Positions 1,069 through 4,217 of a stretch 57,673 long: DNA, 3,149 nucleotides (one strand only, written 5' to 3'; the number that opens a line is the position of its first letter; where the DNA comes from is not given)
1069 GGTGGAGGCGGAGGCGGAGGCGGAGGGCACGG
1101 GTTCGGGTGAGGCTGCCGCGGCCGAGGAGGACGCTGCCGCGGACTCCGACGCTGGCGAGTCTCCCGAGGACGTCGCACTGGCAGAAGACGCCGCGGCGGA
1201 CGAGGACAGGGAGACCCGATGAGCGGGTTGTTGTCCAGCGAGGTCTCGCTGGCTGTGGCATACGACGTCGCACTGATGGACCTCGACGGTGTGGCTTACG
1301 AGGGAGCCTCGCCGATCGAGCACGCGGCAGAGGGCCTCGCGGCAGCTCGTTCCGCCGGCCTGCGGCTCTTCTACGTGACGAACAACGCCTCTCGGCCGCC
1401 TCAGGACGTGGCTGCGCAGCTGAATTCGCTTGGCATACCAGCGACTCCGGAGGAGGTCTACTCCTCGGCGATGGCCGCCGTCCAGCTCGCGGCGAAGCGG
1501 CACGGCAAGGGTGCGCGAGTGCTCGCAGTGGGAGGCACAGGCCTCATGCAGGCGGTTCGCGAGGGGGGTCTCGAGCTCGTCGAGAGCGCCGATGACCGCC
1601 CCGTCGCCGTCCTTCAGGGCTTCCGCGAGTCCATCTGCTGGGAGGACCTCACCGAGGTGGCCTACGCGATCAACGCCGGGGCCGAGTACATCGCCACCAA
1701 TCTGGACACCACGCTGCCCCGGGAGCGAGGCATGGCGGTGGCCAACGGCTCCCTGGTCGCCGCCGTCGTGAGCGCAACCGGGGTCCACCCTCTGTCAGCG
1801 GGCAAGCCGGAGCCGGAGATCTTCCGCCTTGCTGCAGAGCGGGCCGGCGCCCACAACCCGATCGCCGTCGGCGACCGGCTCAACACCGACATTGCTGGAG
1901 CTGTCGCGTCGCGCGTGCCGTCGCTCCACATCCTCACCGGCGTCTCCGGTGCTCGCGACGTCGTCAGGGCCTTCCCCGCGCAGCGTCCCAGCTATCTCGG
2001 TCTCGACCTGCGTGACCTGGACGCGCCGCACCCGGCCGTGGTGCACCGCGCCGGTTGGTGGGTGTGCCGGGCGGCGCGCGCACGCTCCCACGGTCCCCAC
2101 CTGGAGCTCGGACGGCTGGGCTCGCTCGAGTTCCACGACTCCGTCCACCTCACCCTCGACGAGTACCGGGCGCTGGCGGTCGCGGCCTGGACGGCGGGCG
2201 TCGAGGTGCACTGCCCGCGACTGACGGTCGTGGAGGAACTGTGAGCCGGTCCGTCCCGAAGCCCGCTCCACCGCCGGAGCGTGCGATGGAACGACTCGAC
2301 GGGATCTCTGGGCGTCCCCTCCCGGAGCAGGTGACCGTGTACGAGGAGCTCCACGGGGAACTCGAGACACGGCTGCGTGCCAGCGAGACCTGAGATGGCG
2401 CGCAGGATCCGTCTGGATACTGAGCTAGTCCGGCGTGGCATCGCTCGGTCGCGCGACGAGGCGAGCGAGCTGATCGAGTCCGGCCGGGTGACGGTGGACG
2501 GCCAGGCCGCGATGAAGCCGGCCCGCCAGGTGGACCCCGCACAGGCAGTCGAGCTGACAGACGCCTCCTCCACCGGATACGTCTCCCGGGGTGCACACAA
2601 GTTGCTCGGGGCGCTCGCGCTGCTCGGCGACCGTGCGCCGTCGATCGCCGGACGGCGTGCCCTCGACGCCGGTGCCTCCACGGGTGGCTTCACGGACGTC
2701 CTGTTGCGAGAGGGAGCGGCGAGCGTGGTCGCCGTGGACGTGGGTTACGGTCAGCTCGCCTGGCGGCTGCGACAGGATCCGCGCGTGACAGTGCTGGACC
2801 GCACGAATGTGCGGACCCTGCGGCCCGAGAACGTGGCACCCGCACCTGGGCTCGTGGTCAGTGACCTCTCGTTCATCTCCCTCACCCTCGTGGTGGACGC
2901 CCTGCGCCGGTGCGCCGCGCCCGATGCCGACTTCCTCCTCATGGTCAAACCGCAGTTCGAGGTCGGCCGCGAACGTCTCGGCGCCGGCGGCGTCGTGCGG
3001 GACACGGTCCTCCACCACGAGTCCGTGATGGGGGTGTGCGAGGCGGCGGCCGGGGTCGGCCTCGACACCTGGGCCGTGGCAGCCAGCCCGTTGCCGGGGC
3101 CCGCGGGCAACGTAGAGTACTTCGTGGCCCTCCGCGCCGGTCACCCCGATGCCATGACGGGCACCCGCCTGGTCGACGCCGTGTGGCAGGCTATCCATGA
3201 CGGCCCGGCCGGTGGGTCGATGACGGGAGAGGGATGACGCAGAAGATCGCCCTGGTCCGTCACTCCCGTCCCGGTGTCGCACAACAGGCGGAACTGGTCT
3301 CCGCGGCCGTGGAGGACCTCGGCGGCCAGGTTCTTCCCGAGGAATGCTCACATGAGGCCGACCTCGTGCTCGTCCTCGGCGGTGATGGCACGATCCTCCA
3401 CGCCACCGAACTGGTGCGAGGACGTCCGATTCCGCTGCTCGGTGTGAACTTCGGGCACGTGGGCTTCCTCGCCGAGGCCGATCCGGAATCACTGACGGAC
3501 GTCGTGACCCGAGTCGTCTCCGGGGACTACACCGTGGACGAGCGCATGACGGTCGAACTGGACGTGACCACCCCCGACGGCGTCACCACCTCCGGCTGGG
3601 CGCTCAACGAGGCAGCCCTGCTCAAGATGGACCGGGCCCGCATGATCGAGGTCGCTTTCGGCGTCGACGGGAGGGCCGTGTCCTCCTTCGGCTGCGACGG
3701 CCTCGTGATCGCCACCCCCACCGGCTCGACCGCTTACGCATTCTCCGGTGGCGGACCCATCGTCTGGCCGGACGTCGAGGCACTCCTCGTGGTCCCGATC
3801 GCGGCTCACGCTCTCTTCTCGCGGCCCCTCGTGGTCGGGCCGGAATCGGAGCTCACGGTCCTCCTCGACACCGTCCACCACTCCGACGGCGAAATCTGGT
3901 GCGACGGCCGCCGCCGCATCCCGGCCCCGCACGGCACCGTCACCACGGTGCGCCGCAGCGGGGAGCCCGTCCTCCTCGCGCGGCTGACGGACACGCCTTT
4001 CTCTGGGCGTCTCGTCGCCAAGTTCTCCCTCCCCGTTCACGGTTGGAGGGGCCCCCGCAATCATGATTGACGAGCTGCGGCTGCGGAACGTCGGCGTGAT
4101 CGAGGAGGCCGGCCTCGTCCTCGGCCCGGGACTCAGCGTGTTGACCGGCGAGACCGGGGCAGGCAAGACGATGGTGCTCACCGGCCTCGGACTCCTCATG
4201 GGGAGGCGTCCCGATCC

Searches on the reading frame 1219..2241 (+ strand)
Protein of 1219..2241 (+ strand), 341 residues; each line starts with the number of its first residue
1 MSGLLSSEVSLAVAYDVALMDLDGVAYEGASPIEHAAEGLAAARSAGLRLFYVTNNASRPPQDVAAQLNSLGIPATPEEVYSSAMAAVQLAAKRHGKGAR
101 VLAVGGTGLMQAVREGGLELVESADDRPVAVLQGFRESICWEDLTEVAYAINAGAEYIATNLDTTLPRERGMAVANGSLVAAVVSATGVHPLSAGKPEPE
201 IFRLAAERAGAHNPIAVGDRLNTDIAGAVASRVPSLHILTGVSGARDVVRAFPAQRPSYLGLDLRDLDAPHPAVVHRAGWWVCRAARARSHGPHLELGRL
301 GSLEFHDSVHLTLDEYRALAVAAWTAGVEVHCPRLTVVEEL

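Call 53: search_protein_families(library=pfam, proteins=[window:1219-2241:+], max_evalue=0.0001)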
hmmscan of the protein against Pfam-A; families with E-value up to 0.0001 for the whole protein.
window:1219-2241:+ (341 aa): 3 families
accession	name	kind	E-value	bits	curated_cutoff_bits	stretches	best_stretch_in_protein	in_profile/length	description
PF13344.12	Hydrolase_6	-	8e-26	90.5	27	1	19-118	2-100/101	Haloacid dehalogenase-like hydrolase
PF13242.12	Hydrolase_like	-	1.3e-13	51.1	22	1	194-267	2-75/75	HAD-hyrolase-like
PF00702.32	Hydrolase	-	1.6e-13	51.9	26.4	1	15-230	1-189/191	haloacid dehalogenase-like hydrolase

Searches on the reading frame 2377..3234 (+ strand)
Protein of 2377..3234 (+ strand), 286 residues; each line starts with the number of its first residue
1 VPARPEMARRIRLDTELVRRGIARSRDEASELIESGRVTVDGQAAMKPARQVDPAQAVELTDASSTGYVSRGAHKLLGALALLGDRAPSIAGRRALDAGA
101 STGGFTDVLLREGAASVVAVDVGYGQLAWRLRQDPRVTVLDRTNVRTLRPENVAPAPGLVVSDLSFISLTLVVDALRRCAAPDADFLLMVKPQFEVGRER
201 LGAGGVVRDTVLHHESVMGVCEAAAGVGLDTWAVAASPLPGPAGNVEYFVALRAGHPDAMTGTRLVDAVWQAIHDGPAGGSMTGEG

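Call 53: search_protein_families(library=pfam, proteins=[window:2377-3234:+], max_evalue=0.0001)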
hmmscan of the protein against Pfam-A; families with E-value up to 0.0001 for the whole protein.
window:2377-3234:+ (286 aa): 2 families
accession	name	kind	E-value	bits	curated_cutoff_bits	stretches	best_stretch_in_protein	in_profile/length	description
PF01728.25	FtsJ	-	1.1e-41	143.2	24.1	1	68-253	1-180/181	FtsJ-like methyltransferase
PF01479.30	S4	-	2.4e-10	40.4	22.8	1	12-54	2-44/48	S4 domain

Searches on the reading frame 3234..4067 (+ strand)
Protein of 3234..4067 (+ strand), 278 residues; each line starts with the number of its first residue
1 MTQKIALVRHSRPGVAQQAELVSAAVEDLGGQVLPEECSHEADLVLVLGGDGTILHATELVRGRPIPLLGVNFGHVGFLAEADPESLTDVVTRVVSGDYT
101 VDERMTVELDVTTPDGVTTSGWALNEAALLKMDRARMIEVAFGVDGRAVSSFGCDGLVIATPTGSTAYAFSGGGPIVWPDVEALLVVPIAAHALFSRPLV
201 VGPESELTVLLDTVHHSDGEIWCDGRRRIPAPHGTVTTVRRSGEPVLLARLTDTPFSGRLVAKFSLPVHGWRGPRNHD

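Call 53: search_protein_families(library=pfam, proteins=[window:3234-4067:+], max_evalue=0.0001)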
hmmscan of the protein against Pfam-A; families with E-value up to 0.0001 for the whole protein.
window:3234-4067:+ (278 aa): 2 families
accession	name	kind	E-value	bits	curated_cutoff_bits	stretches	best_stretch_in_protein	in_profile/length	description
PF20143.4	NAD_kinase_C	-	1e-32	112.9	23.7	1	124-250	1-125/126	ATP-NAD kinase C-terminal domain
PF01513.26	NAD_kinase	-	1.1e-18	68.2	25.5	1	33-99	64-130/130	ATP-NAD kinase N-terminal domain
